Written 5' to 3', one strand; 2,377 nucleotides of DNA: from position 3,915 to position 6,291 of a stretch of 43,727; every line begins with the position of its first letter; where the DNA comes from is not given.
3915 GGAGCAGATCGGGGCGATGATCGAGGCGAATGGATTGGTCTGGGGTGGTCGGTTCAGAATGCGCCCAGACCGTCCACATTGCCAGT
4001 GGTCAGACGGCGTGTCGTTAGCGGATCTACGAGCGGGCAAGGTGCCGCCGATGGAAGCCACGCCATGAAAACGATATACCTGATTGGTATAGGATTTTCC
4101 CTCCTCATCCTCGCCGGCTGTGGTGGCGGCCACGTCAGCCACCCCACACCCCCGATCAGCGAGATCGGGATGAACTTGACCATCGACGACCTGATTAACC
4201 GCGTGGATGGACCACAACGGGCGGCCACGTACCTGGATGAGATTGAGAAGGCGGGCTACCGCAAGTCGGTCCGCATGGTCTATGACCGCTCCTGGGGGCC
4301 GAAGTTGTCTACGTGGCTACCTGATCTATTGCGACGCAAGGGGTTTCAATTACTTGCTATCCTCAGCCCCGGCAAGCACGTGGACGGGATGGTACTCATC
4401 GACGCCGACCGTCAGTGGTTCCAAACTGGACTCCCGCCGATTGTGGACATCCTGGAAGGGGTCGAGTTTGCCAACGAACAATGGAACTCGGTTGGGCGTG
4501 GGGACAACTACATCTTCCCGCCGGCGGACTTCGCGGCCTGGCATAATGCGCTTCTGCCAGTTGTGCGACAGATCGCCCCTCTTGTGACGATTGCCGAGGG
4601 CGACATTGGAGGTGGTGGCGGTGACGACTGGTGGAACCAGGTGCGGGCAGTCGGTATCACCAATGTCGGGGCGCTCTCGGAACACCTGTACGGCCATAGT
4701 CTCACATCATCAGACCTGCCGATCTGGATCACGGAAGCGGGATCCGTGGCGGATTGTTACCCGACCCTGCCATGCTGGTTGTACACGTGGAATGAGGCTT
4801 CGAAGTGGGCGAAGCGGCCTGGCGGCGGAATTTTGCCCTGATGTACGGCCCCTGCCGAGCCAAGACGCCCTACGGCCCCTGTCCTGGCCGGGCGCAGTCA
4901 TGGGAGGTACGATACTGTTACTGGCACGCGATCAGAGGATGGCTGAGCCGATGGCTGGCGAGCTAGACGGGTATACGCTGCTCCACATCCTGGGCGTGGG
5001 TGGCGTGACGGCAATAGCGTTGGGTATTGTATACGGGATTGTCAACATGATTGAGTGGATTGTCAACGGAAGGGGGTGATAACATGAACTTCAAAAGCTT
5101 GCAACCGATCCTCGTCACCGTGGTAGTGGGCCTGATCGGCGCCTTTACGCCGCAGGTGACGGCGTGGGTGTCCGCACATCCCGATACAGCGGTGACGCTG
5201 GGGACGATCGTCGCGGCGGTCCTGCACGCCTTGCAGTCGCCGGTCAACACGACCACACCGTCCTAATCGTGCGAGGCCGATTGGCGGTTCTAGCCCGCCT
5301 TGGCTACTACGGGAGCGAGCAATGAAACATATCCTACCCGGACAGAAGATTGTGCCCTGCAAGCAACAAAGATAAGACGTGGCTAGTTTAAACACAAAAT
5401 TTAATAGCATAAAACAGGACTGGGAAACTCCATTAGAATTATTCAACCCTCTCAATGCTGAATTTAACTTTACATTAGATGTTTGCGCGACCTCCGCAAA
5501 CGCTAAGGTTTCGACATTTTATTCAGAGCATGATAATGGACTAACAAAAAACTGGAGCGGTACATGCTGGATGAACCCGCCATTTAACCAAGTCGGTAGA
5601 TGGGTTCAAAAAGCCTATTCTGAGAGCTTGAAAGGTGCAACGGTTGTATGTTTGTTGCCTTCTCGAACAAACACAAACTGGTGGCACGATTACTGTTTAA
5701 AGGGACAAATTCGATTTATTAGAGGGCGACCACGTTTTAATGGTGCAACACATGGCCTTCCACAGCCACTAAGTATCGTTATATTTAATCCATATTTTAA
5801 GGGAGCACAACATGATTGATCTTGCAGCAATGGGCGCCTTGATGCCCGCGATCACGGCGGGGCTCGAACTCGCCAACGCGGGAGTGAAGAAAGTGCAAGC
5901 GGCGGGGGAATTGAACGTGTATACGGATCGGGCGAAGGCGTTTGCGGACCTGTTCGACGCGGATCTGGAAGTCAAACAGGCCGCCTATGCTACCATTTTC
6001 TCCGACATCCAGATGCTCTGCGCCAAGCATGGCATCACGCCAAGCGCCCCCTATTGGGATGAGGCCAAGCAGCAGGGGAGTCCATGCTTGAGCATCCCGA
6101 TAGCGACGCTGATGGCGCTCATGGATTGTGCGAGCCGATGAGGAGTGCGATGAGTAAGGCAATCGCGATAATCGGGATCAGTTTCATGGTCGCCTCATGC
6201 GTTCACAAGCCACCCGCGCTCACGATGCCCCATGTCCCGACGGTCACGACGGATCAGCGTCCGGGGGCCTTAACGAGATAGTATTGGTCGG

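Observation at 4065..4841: Lipoprotein clan GH-A glycosidase fused into the lysis cassette in the spanin position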

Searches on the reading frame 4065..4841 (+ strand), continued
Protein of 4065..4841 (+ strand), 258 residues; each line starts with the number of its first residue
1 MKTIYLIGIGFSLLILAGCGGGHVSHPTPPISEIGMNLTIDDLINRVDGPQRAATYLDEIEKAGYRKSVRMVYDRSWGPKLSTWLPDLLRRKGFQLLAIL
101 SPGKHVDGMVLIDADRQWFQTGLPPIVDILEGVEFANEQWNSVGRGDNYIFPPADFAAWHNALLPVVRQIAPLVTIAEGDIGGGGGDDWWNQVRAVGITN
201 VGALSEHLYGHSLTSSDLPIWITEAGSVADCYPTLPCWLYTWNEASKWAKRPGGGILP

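Call 65: find_encoding_contigs(protein=P0040, flank=6000, max_places=2)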
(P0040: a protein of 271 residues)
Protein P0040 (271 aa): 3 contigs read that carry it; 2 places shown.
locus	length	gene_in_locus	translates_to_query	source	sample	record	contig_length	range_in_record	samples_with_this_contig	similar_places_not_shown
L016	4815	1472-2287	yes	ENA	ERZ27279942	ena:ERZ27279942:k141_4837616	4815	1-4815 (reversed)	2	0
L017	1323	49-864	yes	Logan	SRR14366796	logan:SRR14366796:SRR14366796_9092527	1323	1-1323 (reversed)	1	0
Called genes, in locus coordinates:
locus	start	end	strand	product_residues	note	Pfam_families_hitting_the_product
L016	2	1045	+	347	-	?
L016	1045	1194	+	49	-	-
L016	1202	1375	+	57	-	-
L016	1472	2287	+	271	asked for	-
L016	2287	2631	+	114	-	-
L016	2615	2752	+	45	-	-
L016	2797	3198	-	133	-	-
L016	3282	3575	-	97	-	-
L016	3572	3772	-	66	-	-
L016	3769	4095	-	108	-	-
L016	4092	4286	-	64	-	-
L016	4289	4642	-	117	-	-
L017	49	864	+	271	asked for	-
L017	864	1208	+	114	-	-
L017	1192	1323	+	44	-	?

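Call 66: search_protein_families(library=phrogs, proteins=[L016:2287-2631:+, L012:1400-1717:+, L014:2068-2571:+, L013:5240-5761:-, L016:2-1045:+, L015:2122-2514:+, L012:362-622:+, L001:4451-5101:+, L006:2550-3434:+, L006:3450-3845:+], max_evalue=0.01)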
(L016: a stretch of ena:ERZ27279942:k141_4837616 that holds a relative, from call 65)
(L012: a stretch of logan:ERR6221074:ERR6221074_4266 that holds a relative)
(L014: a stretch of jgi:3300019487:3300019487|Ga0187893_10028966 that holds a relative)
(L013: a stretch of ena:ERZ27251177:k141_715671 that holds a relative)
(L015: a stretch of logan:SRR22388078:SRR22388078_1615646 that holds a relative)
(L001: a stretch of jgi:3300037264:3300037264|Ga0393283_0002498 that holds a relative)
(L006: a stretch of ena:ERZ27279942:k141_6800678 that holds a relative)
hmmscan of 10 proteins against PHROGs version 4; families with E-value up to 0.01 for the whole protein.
L016:2287-2631:+ (114 aa): 0 families

L012:1400-1717:+ (105 aa): 0 families

L014:2068-2571:+ (167 aa): 1 family
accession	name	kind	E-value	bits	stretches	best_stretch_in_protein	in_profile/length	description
phrog_669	-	lysis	8.3e-19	67.5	1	9-158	928-1053/1946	endolysin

L013:5240-5761:- (173 aa): 0 families

L016:2-1045:+ (347 aa): 0 families

L015:2122-2514:+ (130 aa): 0 families

L012:362-622:+ (86 aa): 0 families

L001:4451-5101:+ (216 aa): 0 families

L006:2550-3434:+ (294 aa): 0 families

L006:3450-3845:+ (131 aa): 0 families

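Call 70: search_protein_families(library=pfam, alignment_id=A2, max_evalue=10)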
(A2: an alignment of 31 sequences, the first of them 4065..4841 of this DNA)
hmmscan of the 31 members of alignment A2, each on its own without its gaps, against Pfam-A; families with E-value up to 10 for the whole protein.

A. member 1, window:4065-4841:+ (258 aa): 0 families

B. families by the number of members that match (of 31 scanned): 9 families
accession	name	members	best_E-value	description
PF11790.14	Glyco_hydro_cc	6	0.0071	Glycosyl hydrolase catalytic core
PF08139.17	LPAM_1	3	0.11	Prokaryotic membrane lipoprotein lipid attachment site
PF21458.3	SelB-wing_1_3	1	0.025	Selenocysteine-specific elongation factor, winged helix 1/3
PF13579.12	Glyco_trans_4_4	1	0.16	Glycosyl transferase 4-like domain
PF01161.25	PBP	1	0.2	Phosphatidylethanolamine-binding protein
PF10813.13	Herpesvir_UL11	1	0.22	Herpesvirus UL11 homologue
PF08997.15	UCR_6-4kD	1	0.27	Ubiquinol-cytochrome C reductase complex, 6.4kD protein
PF15912.10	VIR_N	1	0.53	Virilizer, N-terminal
PF12355.13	Dscam_C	1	0.72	Down syndrome cell adhesion molecule C terminal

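Call 71: search_solved_structures(query=A2, max_evalue=1, show_alignments=2)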
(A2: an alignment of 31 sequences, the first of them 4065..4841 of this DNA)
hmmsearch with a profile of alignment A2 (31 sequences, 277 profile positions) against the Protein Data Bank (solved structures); distinct sequences matched with E-value up to 1: 30.
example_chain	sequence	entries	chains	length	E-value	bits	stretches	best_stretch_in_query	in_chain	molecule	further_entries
7osk_A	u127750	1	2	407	0.0039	19.7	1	110-239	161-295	Arabinogalactan endo-1,4-beta-galactosidase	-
1r8l_A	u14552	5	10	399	0.013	17.9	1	131-240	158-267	endo-beta-1,4-galactanase | GALACTANASE | YVFO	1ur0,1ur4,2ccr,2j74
7bob_A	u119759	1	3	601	0.017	17.6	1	118-178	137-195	Endo-beta-mannanase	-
6fcg_A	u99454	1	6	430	0.059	15.8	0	106-213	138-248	Glycoside hydrolase, GH17 family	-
8akp_A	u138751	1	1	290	0.084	15.3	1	110-240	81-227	catalytic domain of G7048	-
6uax_A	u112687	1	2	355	0.086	15.3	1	169-246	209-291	Hypothetical serine rich protein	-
6ubc_A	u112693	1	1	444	0.1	15.1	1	182-237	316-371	Glyco_hydro_cc domain-containing protein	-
2y2w_A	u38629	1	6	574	0.14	14.6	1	136-234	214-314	ARABINOFURANOSIDASE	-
5jvk_A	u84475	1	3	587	0.33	13.4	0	122-209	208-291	Uncharacterized protein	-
6yyh_A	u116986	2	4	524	0.38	13.2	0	133-210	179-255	Beta-xylosidase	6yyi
4zv6_B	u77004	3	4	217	0.41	13.1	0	52-108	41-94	Octarellin V.1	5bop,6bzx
8idp_A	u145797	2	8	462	0.41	13.1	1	144-212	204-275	Reducing-end xylose-releasing exoxylanase Xyn30A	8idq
5ta1_A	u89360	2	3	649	0.42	13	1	133-221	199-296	Glycoside Hydrolase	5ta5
2gft_A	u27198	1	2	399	0.42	13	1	131-237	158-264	Glycosyl Hydrolase Family 53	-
5ta0_A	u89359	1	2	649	0.42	13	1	133-221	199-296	Glycoside Hydrolase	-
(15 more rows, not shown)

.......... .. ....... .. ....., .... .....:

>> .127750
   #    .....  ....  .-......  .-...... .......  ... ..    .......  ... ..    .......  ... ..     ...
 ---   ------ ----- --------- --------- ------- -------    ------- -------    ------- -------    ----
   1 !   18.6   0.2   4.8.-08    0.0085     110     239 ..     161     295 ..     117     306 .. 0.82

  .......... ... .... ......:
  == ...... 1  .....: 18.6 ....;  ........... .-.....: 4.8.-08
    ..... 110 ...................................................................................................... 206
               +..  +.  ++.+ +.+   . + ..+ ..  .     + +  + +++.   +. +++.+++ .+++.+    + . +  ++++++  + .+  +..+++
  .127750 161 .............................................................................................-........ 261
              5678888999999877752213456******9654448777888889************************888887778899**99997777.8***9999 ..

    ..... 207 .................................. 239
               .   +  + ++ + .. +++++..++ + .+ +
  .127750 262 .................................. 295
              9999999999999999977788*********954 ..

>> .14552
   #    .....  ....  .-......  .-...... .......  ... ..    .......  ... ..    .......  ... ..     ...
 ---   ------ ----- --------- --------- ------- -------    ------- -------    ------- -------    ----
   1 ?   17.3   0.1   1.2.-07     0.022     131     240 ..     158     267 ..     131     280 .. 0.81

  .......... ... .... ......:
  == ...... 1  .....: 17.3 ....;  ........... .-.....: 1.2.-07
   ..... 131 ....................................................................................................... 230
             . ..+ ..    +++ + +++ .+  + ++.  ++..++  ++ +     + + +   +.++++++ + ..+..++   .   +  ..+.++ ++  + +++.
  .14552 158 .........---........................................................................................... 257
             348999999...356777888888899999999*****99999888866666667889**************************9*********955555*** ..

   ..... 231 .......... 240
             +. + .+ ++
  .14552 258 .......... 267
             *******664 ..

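Call 81: find_encoding_contigs(protein=P0028, flank=6000, max_places=2)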
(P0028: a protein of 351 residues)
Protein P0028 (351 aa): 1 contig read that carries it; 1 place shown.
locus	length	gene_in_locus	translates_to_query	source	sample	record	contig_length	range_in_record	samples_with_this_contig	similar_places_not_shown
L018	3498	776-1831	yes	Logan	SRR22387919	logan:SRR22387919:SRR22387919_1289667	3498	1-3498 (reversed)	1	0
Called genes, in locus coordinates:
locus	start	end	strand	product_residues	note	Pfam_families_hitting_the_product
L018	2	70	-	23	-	?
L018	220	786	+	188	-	-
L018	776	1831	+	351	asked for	-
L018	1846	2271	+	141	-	-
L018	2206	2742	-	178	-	PF13392:HNH_3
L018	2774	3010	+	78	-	-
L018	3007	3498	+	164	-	?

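Call 82: find_encoding_contigs(protein=P0025, flank=6000, max_places=2)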
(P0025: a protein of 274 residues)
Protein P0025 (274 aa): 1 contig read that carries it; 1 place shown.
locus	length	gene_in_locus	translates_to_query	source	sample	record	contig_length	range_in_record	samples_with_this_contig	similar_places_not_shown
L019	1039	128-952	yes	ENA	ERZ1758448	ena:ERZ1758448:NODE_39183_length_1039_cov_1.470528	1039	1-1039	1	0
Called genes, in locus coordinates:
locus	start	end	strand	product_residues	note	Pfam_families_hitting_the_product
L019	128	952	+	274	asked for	-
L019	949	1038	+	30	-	?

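Call 83: search_protein_families(library=phrogs, proteins=[L018:220-786:+, L018:1846-2271:+, L018:2774-3010:+, L018:3007-3498:+, L018:776-1060:+], max_evalue=0.01)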
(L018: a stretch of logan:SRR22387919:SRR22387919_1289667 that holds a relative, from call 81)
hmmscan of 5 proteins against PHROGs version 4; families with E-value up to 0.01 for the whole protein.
L018:220-786:+ (188 aa): 0 families

L018:1846-2271:+ (141 aa): 0 families

L018:2774-3010:+ (78 aa): 0 families

L018:3007-3498:+ (164 aa): 1 family
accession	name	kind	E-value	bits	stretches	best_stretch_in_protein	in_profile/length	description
phrog_21495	-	unknown function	0.00059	20.6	1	40-106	144-210/269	-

L018:776-1060:+ (95 aa): 0 families

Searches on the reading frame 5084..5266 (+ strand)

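Call 5: search_protein_families(library=pfam, proteins=[window:5084-5266:+], max_evalue=1)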
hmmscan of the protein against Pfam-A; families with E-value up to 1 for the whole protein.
window:5084-5266:+ (60 aa): 1 family
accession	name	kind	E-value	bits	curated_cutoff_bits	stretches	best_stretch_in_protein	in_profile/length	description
PF24351.1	DUF7511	-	0.05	13.5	27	1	24-40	28-44/47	Domain of unknown function (DUF7511)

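Call 6: search_protein_families(library=phrogs, proteins=[window:5084-5266:+], max_evalue=1)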
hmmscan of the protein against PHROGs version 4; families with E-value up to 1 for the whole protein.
window:5084-5266:+ (60 aa): 2 families
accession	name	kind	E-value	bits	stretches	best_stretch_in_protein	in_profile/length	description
phrog_28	-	tail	0.11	11.9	1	16-47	582-613/1228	tail length tape measure protein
phrog_34082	-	tail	0.13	12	1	10-52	262-304/579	tail length tape measure protein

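Call 9: search_protein_families(library=ncbifam, proteins=[window:5084-5266:+], max_evalue=1)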
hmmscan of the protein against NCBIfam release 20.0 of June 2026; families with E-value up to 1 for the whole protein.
window:5084-5266:+ (60 aa): 0 families

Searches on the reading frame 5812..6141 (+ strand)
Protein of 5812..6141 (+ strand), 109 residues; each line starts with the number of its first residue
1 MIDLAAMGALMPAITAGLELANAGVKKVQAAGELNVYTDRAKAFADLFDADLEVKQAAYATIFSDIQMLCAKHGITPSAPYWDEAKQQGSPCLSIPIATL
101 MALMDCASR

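Call 77: search_dna_similar(query=window:5812-6141:+, collection=phages, mode=protein, max_evalue=0.01, max_rows=15)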
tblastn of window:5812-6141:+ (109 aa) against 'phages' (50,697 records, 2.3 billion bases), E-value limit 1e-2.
No match.
